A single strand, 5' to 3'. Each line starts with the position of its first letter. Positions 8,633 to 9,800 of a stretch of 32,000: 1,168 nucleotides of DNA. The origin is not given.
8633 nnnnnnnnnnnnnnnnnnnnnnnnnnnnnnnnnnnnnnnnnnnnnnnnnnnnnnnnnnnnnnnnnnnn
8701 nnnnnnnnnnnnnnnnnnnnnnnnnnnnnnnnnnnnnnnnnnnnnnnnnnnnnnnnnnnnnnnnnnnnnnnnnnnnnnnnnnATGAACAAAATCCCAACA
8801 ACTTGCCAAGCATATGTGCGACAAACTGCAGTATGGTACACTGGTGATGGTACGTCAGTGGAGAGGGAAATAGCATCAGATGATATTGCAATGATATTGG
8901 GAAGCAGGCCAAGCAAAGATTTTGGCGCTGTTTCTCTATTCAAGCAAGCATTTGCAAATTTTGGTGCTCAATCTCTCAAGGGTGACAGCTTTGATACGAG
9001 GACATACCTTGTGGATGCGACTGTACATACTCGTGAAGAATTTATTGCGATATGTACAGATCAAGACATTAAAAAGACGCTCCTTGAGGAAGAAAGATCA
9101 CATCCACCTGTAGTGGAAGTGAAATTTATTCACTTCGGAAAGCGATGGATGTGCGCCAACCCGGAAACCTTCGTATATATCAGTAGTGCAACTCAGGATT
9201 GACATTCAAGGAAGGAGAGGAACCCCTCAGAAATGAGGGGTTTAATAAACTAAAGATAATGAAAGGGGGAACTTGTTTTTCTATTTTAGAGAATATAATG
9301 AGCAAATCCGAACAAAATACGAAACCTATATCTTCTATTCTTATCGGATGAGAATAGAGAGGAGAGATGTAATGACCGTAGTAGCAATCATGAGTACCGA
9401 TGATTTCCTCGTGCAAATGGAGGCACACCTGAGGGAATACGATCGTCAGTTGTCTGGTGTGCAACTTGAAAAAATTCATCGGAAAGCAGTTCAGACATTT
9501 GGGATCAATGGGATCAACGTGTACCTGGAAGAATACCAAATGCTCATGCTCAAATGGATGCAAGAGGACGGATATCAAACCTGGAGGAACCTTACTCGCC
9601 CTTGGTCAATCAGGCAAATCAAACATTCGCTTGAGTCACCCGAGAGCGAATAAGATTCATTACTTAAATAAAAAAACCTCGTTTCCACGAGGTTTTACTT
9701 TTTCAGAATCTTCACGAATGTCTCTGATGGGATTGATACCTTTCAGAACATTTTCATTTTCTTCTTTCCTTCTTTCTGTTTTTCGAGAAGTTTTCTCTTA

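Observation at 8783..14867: Small TGA-free genes whose first TGA sits just upstream of an intrinsic terminator: possible legacy UGA stops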

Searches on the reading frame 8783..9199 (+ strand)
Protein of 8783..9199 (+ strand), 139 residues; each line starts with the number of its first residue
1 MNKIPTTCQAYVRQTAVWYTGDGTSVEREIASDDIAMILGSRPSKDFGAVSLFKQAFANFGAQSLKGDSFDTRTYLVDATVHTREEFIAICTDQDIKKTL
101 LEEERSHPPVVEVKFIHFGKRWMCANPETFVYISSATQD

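Call 22: list_cluster_members(proteins=[window:8783-9199:+, window:12753-12986:-, window:14523-14801:+, window:11712-11939:-, window:9372-9650:+, window:8299-8613:+])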
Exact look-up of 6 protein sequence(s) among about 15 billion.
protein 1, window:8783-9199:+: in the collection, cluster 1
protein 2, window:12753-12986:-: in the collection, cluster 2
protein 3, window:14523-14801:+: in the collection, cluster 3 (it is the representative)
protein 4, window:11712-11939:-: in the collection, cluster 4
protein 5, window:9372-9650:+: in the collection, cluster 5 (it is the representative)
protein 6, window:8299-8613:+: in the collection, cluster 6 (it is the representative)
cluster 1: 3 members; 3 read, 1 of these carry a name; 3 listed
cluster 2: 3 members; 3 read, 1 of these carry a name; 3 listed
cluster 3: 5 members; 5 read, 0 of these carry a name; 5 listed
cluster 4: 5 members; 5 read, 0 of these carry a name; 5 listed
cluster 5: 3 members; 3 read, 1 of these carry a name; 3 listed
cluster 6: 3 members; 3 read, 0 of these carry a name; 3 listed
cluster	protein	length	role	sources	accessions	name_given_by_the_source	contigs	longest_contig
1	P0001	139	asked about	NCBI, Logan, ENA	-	-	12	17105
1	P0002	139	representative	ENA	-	-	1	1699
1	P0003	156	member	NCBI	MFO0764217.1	MAG: hypothetical protein U0518_05200 [Candidatus Gracilibacteria bacterium]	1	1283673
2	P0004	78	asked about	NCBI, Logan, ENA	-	-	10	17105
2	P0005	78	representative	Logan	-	-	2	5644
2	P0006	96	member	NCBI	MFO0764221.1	MAG: hypothetical protein U0518_05220 [Candidatus Gracilibacteria bacterium]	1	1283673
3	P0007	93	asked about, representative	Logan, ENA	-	-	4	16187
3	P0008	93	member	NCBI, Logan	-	-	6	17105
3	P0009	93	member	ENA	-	-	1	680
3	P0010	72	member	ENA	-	-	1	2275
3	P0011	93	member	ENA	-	-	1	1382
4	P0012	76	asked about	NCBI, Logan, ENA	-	-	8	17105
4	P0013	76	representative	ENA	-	-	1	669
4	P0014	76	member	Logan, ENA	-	-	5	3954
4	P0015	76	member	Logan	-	-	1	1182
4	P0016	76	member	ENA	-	-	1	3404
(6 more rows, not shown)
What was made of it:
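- Tried and rejected: This was a false negative: all four proteins are in the collection (call 22).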

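Call 24: find_encoding_contigs(protein=P0011, flank=3000, max_places=5)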
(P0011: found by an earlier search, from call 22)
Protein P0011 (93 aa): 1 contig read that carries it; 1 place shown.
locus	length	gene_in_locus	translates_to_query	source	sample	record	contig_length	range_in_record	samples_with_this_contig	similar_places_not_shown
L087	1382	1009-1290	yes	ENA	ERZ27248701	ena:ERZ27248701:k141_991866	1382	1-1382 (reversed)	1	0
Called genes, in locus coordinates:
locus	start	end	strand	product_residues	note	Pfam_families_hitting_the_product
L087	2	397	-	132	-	?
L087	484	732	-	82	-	-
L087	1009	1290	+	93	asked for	-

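Call 25: find_encoding_contigs(protein=P0005, flank=6000, max_places=5)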
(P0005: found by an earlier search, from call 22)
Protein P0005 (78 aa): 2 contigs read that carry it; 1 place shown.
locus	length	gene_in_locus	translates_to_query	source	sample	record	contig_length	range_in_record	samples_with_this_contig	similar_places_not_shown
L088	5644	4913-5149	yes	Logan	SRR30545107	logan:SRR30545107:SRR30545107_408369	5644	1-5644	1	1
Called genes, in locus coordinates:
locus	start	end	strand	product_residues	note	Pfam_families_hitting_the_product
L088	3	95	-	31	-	?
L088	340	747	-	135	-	PF05569:Peptidase_M56 (weak), PF01435:Peptidase_M48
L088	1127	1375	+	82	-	-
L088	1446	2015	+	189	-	-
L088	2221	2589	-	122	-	-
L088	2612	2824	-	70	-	-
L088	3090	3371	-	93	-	-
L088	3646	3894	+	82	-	-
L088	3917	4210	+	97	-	-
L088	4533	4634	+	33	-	-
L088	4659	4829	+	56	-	-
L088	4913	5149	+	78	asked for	-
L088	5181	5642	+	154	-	?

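Call 26: find_encoding_contigs(protein=P0016, flank=4000, max_places=5)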
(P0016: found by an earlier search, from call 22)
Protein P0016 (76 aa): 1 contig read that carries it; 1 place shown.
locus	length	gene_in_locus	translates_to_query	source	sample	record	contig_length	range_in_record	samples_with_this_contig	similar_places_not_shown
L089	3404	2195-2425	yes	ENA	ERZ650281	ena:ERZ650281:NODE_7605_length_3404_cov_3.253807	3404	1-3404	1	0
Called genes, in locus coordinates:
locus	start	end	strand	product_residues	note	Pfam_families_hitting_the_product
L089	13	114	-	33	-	-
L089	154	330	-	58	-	-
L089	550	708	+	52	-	-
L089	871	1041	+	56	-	-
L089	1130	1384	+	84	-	-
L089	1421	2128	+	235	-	PF00881:Nitroreductase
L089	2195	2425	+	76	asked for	-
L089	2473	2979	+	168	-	PF00009:GTP_EFTU, PF01926:MMR_HSR1 (weak)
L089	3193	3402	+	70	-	PF03144:GTP_EFTU_D2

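Call 27: find_encoding_contigs(protein=P0002, flank=3000, max_places=5)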
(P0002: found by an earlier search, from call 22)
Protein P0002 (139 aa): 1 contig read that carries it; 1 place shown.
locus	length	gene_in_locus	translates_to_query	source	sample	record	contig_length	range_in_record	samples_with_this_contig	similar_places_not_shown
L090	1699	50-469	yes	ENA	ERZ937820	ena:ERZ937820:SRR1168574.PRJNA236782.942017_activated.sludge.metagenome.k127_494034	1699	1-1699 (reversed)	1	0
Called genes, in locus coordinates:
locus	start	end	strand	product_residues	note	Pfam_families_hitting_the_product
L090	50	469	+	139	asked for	-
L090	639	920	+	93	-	-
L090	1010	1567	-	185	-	PF00679:EFG_C, PF06421:LepA_C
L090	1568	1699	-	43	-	?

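Call 40: search_protein_families(library=phrogs, max_evalue=0.1, proteins=[window:8783-9199:+])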
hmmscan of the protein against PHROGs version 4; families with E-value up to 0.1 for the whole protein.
window:8783-9199:+ (139 aa): 0 families

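Call 41: search_protein_families(library=ncbifam, max_evalue=0.1, proteins=[window:8783-9199:+])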
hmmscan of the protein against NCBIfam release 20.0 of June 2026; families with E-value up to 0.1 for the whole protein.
window:8783-9199:+ (139 aa): 0 families

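Call 45: search_protein_representatives(protein=window:8783-9199:+)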
Query: 139 residues. Proteins with E-value up to 0.001 (for the whole library): 2; up to 1e-10: 2; up to 1e-30: 1. The best 2 are listed.
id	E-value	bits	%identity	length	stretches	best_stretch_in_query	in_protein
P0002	9.0e-87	304.0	98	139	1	1-139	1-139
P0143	8.2e-22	93.8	47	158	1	6-106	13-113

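Call 47: find_encoding_contigs(protein=P0143, flank=10000, max_places=5)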
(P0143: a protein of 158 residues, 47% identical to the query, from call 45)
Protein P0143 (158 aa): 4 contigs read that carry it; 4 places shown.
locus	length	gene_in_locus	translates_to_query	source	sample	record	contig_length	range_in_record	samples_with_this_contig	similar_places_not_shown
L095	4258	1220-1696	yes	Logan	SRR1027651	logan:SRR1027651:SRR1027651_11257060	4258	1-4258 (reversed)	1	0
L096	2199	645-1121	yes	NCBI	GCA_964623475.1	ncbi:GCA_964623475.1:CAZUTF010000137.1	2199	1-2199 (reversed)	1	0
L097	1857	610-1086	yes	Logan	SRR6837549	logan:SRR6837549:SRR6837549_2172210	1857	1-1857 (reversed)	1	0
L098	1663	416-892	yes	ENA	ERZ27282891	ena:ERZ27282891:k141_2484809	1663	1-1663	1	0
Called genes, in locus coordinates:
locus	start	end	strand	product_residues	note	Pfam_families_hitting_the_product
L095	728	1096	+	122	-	PF12666:PrgI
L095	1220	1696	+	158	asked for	-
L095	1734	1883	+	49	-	-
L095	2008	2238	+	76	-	-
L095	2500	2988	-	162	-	PF00679:EFG_C, PF06421:LepA_C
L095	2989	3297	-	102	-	-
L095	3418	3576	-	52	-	-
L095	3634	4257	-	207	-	?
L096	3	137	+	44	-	?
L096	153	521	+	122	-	PF12666:PrgI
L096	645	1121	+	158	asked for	-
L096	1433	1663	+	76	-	-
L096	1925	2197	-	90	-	?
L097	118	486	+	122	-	PF12666:PrgI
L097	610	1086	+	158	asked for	-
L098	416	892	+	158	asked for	-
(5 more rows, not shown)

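Call 71: find_related_loci(query=A4, collection=viral_contigs, flank=5000)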
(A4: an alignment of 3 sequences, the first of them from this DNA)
Query A4 (139 aa) in viral_contigs; peptide patterns used: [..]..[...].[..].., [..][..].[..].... (x = any residue, [..] = any of these).
65 stretches matched a pattern, but none encodes a relative of the query by tblastn (E <= 1e-3).

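Call 95: predict_structure(protein=window:8783-9199:+)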
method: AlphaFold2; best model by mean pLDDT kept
length: 139 residues; sequences in the alignment: 1
mean_pLDDT: 41.1   pTM: 0.31
mean pLDDT of the five models: 41.1, 38.2, 34.6, 31.8, 31.4
residues with pLDDT >= 90: 0; 70-90: 0; 50-70: 24; < 50: 115
segments of 3 or more residues with pLDDT < 50: 1-73, 93-110, 120-122, 126-139
pLDDT, mean of each block of 10 residues (from residue 1): 23 38 42 42 32 39 38 50 51 43 45 50 46 34
secondary structure, 60 per line:
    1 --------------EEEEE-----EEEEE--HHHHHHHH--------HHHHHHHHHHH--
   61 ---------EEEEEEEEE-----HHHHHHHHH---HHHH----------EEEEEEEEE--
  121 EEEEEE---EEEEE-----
elements in order: E15-19 E25-29 H32-39 H48-58 E70-78 H84-92 H96-99 E110-118 E121-126 E130-134
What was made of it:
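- Tried and rejected: AlphaFold on a single sequence of (a) gave pLDDT 41, which is unusable (call 95).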

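Call 97: search_protein_families(library=padloc, max_evalue=0.1, proteins=[window:8783-9199:+])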
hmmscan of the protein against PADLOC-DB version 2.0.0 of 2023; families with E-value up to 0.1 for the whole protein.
window:8783-9199:+ (139 aa): 0 families

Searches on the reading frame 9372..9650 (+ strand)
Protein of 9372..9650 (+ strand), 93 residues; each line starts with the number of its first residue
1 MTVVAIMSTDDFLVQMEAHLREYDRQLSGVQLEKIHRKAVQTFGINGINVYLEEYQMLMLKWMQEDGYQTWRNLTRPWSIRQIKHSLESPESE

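Call 7: search_protein_families(library=pfam, max_evalue=0.1, proteins=[window:9372-9650:+])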
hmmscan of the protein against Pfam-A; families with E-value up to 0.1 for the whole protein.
seq(93 aa): 1 family
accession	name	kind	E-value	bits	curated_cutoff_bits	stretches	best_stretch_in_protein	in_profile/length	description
PF22255.2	Gp44-like_2nd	-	0.099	13.1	27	0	25-83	14-70/84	Baseplate hub protein gp44-like, second domain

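Call 40: search_protein_families(library=phrogs, max_evalue=0.1, proteins=[window:9372-9650:+])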
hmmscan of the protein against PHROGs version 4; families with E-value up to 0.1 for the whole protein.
window:9372-9650:+ (93 aa): 1 family
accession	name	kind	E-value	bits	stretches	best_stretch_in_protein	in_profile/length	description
phrog_14688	-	other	0.052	14.9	1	4-76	76-139/146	lipoprotein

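Call 41: search_protein_families(library=ncbifam, max_evalue=0.1, proteins=[window:9372-9650:+])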
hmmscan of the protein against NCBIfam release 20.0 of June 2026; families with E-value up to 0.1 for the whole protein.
window:9372-9650:+ (93 aa): 0 families
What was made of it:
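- No similarity to ArfA or to any known family (calls 7, 41).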

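Call 72: find_related_loci(query=A5, collection=viral_contigs, flank=5000)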
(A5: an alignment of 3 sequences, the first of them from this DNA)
Query A5 (93 aa) in viral_contigs; peptide patterns used: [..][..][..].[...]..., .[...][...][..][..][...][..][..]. (x = any residue, [..] = any of these).
78 stretches matched a pattern, but none encodes a relative of the query by tblastn (E <= 1e-3).

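Call 97: search_protein_families(library=padloc, max_evalue=0.1, proteins=[window:9372-9650:+])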
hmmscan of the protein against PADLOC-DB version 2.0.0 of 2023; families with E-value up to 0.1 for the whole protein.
window:9372-9650:+ (93 aa): 0 families
